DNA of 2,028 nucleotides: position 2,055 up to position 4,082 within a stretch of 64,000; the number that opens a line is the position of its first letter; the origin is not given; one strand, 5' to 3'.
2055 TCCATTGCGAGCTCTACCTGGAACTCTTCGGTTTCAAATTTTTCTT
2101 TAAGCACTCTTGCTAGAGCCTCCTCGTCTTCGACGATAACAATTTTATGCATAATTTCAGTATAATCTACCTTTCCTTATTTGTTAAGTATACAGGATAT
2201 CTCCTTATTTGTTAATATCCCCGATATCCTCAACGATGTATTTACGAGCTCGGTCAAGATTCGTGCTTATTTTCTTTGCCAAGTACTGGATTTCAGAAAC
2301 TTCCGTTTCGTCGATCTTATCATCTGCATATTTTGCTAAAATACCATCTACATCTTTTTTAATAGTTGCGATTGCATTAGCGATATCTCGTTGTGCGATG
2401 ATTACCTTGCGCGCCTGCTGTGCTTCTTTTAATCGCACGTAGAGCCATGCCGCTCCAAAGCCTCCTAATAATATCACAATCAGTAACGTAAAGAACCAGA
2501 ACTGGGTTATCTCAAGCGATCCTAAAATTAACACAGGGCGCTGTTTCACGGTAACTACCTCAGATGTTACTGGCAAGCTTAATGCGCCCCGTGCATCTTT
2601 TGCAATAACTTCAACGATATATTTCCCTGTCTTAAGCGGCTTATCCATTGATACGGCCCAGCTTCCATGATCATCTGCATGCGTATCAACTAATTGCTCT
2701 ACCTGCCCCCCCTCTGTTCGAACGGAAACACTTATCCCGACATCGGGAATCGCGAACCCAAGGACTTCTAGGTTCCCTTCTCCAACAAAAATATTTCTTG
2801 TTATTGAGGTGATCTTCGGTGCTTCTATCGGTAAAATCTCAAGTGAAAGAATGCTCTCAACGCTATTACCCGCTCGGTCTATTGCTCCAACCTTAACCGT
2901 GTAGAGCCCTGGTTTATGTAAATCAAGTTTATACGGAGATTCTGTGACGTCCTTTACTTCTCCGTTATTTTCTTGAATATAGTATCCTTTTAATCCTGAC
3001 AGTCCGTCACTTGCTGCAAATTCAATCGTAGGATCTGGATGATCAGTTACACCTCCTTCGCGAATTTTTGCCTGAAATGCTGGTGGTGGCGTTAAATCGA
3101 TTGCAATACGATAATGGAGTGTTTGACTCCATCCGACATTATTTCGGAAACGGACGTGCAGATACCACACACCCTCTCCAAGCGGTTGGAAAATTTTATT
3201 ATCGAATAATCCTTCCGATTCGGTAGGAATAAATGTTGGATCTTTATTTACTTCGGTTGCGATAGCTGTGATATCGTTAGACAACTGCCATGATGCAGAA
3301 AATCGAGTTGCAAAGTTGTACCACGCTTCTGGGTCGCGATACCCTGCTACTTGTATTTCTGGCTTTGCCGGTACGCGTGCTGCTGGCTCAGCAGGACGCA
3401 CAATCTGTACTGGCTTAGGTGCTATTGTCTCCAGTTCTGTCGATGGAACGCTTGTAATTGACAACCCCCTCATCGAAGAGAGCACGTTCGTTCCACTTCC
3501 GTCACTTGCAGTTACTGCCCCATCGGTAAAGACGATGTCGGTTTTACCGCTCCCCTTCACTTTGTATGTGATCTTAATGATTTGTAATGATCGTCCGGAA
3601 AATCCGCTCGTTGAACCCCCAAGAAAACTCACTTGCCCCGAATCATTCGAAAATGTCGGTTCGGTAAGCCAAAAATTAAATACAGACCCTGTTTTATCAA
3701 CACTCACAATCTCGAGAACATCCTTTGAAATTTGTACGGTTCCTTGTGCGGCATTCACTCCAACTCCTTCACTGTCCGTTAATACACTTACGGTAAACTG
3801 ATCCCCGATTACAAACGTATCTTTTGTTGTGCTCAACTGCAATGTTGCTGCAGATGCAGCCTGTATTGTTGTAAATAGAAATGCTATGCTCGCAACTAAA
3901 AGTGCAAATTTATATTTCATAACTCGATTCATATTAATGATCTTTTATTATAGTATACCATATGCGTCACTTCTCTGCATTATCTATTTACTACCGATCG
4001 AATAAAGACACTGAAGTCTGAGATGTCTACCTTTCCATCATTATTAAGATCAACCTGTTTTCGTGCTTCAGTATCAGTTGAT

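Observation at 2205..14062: Cohesin-dockerin pairing between a membrane-anchored scaffold-like protein and a 3360-aa adhesin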

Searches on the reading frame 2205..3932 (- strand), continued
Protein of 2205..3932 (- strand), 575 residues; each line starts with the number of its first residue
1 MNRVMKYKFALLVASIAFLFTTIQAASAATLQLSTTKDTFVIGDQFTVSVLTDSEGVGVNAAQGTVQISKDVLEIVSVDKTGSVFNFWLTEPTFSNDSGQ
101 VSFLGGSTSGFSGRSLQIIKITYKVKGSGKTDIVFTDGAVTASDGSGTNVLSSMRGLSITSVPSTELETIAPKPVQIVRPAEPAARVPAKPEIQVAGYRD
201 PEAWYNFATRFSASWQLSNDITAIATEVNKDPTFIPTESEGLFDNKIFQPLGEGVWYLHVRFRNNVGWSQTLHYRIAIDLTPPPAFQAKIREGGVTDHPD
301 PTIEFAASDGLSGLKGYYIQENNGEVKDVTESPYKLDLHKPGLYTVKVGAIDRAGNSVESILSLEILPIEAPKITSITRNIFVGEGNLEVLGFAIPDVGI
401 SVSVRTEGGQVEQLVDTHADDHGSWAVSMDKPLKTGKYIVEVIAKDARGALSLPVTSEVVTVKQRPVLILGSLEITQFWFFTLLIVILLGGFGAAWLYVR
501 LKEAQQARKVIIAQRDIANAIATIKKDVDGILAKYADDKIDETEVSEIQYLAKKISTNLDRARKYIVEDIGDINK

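Call 33: predict_structure(alignment_id=A1)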
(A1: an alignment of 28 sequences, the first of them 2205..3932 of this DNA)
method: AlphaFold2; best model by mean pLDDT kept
length: 575 residues; sequences in the alignment: 28
mean_pLDDT: 83.6   pTM: 0.48
mean pLDDT of the five models: 83.6, 83.3, 83.1, 82.1, 82.0
residues with pLDDT >= 90: 210; 70-90: 307; 50-70: 40; < 50: 18
segments of 3 or more residues with pLDDT < 50: 19-26, 164-171
pLDDT, mean of each block of 10 residues (from residue 1): 64 61 54 86 88 83 90 89 83 88 86 86 85 89 79 86 47 66 81 82 86 87 92 90 86 92 90 92 91 93 92 92 89 92 95 92 94 89 82 95 91 93 92 89 94 92 80 76 85 85 77 74 77 67 72 78 72 65
secondary structure, 60 per line:
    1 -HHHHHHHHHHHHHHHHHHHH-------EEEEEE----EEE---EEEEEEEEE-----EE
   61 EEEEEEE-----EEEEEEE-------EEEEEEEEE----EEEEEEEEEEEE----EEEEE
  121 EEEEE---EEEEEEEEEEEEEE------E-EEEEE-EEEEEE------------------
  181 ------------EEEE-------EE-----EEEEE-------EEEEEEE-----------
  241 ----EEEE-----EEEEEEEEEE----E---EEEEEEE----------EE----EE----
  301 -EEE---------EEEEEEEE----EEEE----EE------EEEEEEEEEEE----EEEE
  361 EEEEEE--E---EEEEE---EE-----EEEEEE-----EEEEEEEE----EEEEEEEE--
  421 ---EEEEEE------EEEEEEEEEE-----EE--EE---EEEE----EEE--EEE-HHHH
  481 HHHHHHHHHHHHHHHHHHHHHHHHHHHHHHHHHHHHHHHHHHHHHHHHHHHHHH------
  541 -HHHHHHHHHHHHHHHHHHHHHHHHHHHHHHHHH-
elements in order: H2-21 E29-34 E39-41 E45-53 E59-67 E73-79 E87-95 E100-111 E116-125 E129-142 E151-155 E157-162 E193-196 E211-215 E223-229 E245-248 E254-263 E272-278 E302-304 E314-321 E326-329 E342-352 E357-366 E373-377 E388-393 E399-406 E411-418 E424-429 E436-445 E460-463 E468-470 E473-475 H477-534 H542-574

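Call 37: fold_search(model_id=the predicted structure, library=pdb)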
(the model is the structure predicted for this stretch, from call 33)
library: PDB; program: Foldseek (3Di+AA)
matches with E <= 10: 1742; with E <= 0.001: 528
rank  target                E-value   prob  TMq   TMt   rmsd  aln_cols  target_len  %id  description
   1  6tpw                  1.1e-11  1.00  0.16  0.22  35.4       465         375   14  Crystal structures of FNIII domain one through four of the human leucocyte common antigen-related protein ( LAR) (released 2020-05-13)
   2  9flw_A                1.2e-11  1.00  0.21  0.23  39.9       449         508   13  CryoEM structure of the fragment-6 (3571-4078) in the grappling hook protein A (GhpA) in the bacterium Aureispira sp.  (released 2024-10-16)
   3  5jpm_A                1.5e-11  1.00  0.15  0.13  22.2       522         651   12  Structure of the complex of human complement C4 with MASP-2 rebuilt using iMDFF (released 2016-08-10)
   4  8v2b_B                2.2e-11  1.00  0.12  0.12  26.3       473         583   12  Cryo-EM structure of mouse type II OSM receptor complex: model for full extracellular assembly (released 2024-11-20)
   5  6xi3                  4.6e-11  1.00  0.20  0.26  41.6       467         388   13  Crystal structure of tetra-tandem repeat in extending region of large adhesion protein (released 2020-10-14)
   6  3t1w                  1.5e-10  1.00  0.17  0.23  35.3       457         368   13  Structure of the four-domain fragment Fn7B89 of oncofetal fibronectin (released 2012-03-21)
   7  3prx_A                2.1e-10  1.00  0.17  0.08  19.0       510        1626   10  Structure of Complement C5 in Complex with CVF and SSL7 (released 2011-01-19)
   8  9fls_A                2.3e-10  1.00  0.19  0.29  42.6       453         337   12  CryoEM structure of the fragment-3 (2061-2397) in the grappling hook protein A (GhpA) in the bacterium Aureispira sp.  (released 2024-10-16)
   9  9flp_A                3.1e-10  1.00  0.19  0.14  41.3       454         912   13  CryoEM structure of the neck (1403-2314) in the grappling hook protein A (GhpA) in the bacterium Aureispira sp. CCB-QB (released 2024-10-16)
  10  5a42                  3.9e-10  1.00  0.18  0.08  27.4       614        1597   10  Cryo-EM single particle 3D reconstruction of the native conformation of E. coli alpha-2-macroglobulin (ECAM) (released 2015-07-29)
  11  4yfd_A                4.3e-10  1.00  0.21  0.24  38.3       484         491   10  Crystal structure PTP delta Ig1-Fn2 in complex with IL-1RAcP (released 2015-05-06)
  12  7b2m_A                4.6e-10  1.00  0.14  0.13  22.3       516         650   11  Cryo-EM structure of complement C4b in complex with nanobody E3 (released 2022-03-02)
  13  8beg_B                4.8e-10  1.00  0.20  0.18  43.5       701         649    8  Structure of Ig-like domains from PrgB (released 2022-11-30)
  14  3l5h_A                5.3e-10  1.00  0.13  0.13  26.4       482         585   11  Crystal structure of the full ectodomain of human gp130: New insights into the molecular assembly of receptor complexe (released 2010-05-19)
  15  4y61_A                5.5e-10  1.00  0.12  0.16  34.9       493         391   11  Crystal structure of the complex between Slitrk2 LRR1 and PTP delta Ig1-Fn1 (released 2015-06-03)
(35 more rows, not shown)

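Call 74: search_protein_representatives(alignment_id=A1)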
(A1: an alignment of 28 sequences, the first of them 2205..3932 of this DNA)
Query: 28 sequences, 573 profile positions. Proteins with E-value up to 0.001 (for the whole library): 23212; up to 1e-10: 10527; up to 1e-30: 2835. The best 150 are listed.
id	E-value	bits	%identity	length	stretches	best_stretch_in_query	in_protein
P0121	0.0e+00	1531.2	-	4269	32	274-361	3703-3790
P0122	3.1e-254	861.1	-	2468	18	248-362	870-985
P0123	3.0e-232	788.4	-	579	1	3-573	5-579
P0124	2.2e-229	779.0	-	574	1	6-566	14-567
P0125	2.7e-227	772.1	-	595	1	5-573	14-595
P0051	5.6e-227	771.1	-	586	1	2-572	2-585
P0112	4.2e-222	754.9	-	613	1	5-572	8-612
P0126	2.4e-218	742.5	-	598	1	5-572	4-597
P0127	1.8e-216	736.3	-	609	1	10-572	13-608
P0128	3.2e-216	735.5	-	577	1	5-571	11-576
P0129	3.2e-215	732.2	-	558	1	22-572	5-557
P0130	7.4e-215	731.0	-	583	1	3-572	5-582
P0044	4.2e-213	725.3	-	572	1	1-572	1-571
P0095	2.9e-211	719.2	-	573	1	6-573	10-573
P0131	6.5e-210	714.7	-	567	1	4-571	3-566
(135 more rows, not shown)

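Call 80: search_protein_families(library=pfam, proteins=[L043:8282-9997:+, L032:8502-9992:+, L076:7677-9713:+, L065:7785-9968:+, L058:7996-9882:+, L078:7129-9984:+, L059:7258-10002:+, L062:6415-9996:+, L014:6255-9890:+, L027:5988-9983:+], max_evalue=0.001)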
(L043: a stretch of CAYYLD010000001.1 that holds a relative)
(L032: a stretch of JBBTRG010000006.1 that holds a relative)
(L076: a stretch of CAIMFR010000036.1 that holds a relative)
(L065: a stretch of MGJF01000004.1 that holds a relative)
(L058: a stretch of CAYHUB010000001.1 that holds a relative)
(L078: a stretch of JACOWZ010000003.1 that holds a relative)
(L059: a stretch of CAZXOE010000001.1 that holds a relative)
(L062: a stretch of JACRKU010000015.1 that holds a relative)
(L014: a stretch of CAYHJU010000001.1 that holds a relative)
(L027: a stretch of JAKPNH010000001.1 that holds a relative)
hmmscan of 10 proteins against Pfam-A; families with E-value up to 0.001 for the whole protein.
L043:8282-9997:+ (572 aa): 1 family
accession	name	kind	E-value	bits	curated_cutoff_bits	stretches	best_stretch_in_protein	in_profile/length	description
PF00404.24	Dockerin_1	-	3.3e-07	30.8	22.9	1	519-570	2-56/57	Dockerin type I domain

L032:8502-9992:+ (497 aa): 3 families
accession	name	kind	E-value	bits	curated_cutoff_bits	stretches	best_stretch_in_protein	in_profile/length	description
PF00404.24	Dockerin_1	-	0.0001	22.8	22.9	1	444-495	2-56/57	Dockerin type I domain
PF00036.39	EF-hand_1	-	0.00012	21.8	25.4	0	475-494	9-28/29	EF hand domain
PF13499.12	EF-hand_7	-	0.00033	21.4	30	1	440-493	7-67/67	EF-hand domain pair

L076:7677-9713:+ (679 aa): 7 families
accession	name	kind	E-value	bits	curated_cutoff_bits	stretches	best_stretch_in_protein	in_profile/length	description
PF13229.12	Beta_helix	-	6.8e-09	36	25.9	1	113-251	24-149/158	Right handed beta helix region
PF00404.24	Dockerin_1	-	9e-09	35.8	22.9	1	625-676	2-56/57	Dockerin type I domain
PF00036.39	EF-hand_1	-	8.1e-07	28.6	25.4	0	652-675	5-28/29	EF hand domain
PF13499.12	EF-hand_7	-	2.7e-06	28.1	30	1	625-672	11-65/67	EF-hand domain pair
PF13202.12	EF-hand_5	-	6.7e-05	22.6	25.9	0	625-640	8-23/25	EF hand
PF13405.12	EF-hand_6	-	0.00054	19.9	25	0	626-643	10-27/30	EF-hand domain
PF17936.7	Big_6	-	0.00056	20.5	27.6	0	545-612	14-80/83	Bacterial Ig domain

L065:7785-9968:+ (728 aa): 5 families
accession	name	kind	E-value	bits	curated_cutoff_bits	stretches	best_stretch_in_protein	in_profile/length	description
PF15902.12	Sortilin-Vps10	-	6.7e-13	48.7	33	2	171-233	2-63/446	Sortilin, neurotensin receptor 3,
PF00404.24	Dockerin_1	-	4e-06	27.4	22.9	1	672-716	3-50/57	Dockerin type I domain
PF13202.12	EF-hand_5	-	6.3e-06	25.9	25.9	0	701-718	7-24/25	EF hand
PF00036.39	EF-hand_1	-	7e-06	25.7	25.4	0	667-688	5-26/29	EF hand domain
PF13499.12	EF-hand_7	-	0.00023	21.9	30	0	666-715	6-62/67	EF-hand domain pair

L058:7996-9882:+ (629 aa): 6 families
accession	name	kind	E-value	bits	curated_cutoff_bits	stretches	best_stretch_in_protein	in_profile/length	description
PF01833.30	TIG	-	3.1e-12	46.8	20.9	1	229-300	3-78/84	IPT/TIG domain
PF00404.24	Dockerin_1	-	1.1e-05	26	22.9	1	575-620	2-50/57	Dockerin type I domain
PF00036.39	EF-hand_1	-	4.1e-05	23.3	25.4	0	604-625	7-28/29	EF hand domain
PF17936.7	Big_6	-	5e-05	23.9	27.6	0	405-465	19-79/83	Bacterial Ig domain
PF13405.12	EF-hand_6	-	0.00017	21.5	25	0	604-625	7-28/30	EF-hand domain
PF13202.12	EF-hand_5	-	0.0003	20.6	25.9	0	604-620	6-22/25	EF hand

L078:7129-9984:+ (952 aa): 5 families
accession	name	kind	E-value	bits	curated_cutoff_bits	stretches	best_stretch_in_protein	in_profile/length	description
PF00041.27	fn3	-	1.1e-20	74.1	25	2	575-660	2-68/84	Fibronectin type III domain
PF16656.11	Pur_ac_phosph_N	-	9.5e-09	36.2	30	2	465-553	6-85/93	Purple acid Phosphatase, N-terminal domain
PF16655.11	PhoD_N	-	1.8e-06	28.8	30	0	466-549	4-81/90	PhoD-like phosphatase, N-terminal domain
PF10179.15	NDNF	-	4.3e-06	27.2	27.3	0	399-438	78-117/127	Neuron-derived neurotrophic factor, first Fn(III) domain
PF00404.24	Dockerin_1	-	3.5e-05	24.4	22.9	1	899-950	2-56/57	Dockerin type I domain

L059:7258-10002:+ (915 aa): 2 families
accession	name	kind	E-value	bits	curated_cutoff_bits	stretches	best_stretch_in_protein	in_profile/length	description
PF18998.6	Flg_new_2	-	4.9e-15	55.7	23.6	3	514-586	1-72/73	Divergent InlB B-repeat domain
PF00404.24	Dockerin_1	-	1.7e-05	25.4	22.9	1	861-912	2-56/57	Dockerin type I domain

L062:6415-9996:+ (1194 aa): 3 families
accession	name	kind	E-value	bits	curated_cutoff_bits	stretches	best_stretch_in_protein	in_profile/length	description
PF00404.24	Dockerin_1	-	2.4e-07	31.3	22.9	1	1140-1191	2-56/57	Dockerin type I domain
PF00036.39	EF-hand_1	-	2.2e-05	24.1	25.4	0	1139-1157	8-26/29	EF hand domain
PF13202.12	EF-hand_5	-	7.2e-05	22.5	25.9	0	1139-1155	7-23/25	EF hand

L014:6255-9890:+ (1212 aa): 3 families
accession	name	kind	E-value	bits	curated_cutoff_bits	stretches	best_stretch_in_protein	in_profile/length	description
PF16640.11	Big_3_5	-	2.9e-22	79.5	35.5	1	308-399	2-88/88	Bacterial Ig-like domain (group 3)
PF18657.6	YDG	-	1.1e-17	64.5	25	1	401-481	3-83/85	YDG domain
PF00404.24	Dockerin_1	-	1.1e-05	26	22.9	1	1160-1208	2-53/57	Dockerin type I domain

L027:5988-9983:+ (1332 aa): 4 families
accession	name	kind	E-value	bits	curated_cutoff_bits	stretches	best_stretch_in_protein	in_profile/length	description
PF18657.6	YDG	-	6.3e-52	174.2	25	3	716-799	1-84/85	YDG domain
PF16640.11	Big_3_5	-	2.3e-17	63.8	35.5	1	625-716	2-88/88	Bacterial Ig-like domain (group 3)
PF00404.24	Dockerin_1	-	3e-07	31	22.9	1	1280-1330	2-56/57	Dockerin type I domain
PF00036.39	EF-hand_1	-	0.00068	19.4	25.4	0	1310-1329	9-28/29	EF hand domain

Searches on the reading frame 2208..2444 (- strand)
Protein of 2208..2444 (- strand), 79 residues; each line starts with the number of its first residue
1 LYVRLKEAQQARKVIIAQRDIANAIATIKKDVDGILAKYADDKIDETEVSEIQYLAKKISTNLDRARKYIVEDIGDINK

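Call 49: search_protein_families(library=pfam, proteins=[window:2208-2444:-], max_evalue=1)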
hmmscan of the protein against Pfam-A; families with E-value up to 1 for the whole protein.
window:2208-2444:- (79 aa): 3 families
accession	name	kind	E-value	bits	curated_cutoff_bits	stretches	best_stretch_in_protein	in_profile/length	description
PF14591.11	AF0941-like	-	0.017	16.1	22.6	1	8-77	23-90/113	AF0941-like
PF14902.11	DUF4494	-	0.025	14.9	27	1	6-52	90-136/139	Domain of unknown function (DUF4494)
PF17561.7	TssO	-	0.13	12.9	29.2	1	5-74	44-113/148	Type VI secretion system, TssO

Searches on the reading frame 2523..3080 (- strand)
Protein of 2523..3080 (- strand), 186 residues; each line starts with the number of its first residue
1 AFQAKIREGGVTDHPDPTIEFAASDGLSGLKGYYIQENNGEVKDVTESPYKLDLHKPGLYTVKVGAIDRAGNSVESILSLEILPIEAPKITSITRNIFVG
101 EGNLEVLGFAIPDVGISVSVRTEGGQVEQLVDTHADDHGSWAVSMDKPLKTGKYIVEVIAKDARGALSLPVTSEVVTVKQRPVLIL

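Call 49: search_protein_families(library=pfam, proteins=[window:2523-3080:-], max_evalue=1)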
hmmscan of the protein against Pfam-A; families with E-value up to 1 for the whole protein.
window:2523-3080:- (186 aa): 10 families
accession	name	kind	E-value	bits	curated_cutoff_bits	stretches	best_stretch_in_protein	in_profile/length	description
PF19077.6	Big_13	-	2.5e-07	31.6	27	1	116-166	41-89/102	Bacterial Ig-like domain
PF18981.6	InlK_D3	-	4.4e-06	27.1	25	2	51-75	43-67/75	Internalin K domain (D3/D4)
PF17936.7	Big_6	-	0.00016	22.3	27.6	1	113-174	22-80/83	Bacterial Ig domain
PF07495.19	Y_Y_Y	-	0.00045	20.5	26.6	1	35-82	14-62/65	Y_Y_Y domain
PF00801.26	PKD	-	0.0067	16.8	23.5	0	40-73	39-72/80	PKD domain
PF23194.1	NOMO_5th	-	0.0079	17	27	1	117-184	20-85/89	NOMO fifth transthyretin-like domain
PF16403.11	Bact_surface_Ig-like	-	0.036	14.6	27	1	31-75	20-64/71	Bacterial surface protein, Ig-like domain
PF13754.12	Big_3_4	-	0.062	13.7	27.3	0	139-166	22-48/106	Domain of unknown function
PF10648.15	Gmad2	-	0.091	13.5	25.7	1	117-165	31-84/86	Immunoglobulin-like domain of bacterial spore germination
PF10425.15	SdrG_C_C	-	0.15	12.6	24.4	0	31-69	74-113/156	C-terminus of bacterial fibrinogen-binding adhesin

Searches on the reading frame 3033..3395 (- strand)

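Call 49: search_protein_families(library=pfam, proteins=[window:3033-3395:-], max_evalue=1)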
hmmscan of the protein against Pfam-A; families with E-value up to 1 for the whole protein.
window:3033-3395:- (121 aa): 1 family
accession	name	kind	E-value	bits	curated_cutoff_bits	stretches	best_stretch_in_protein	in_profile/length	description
PF14099.13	Polysacc_lyase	-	0.015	15.6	29.9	1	19-83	60-119/210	Polysaccharide lyase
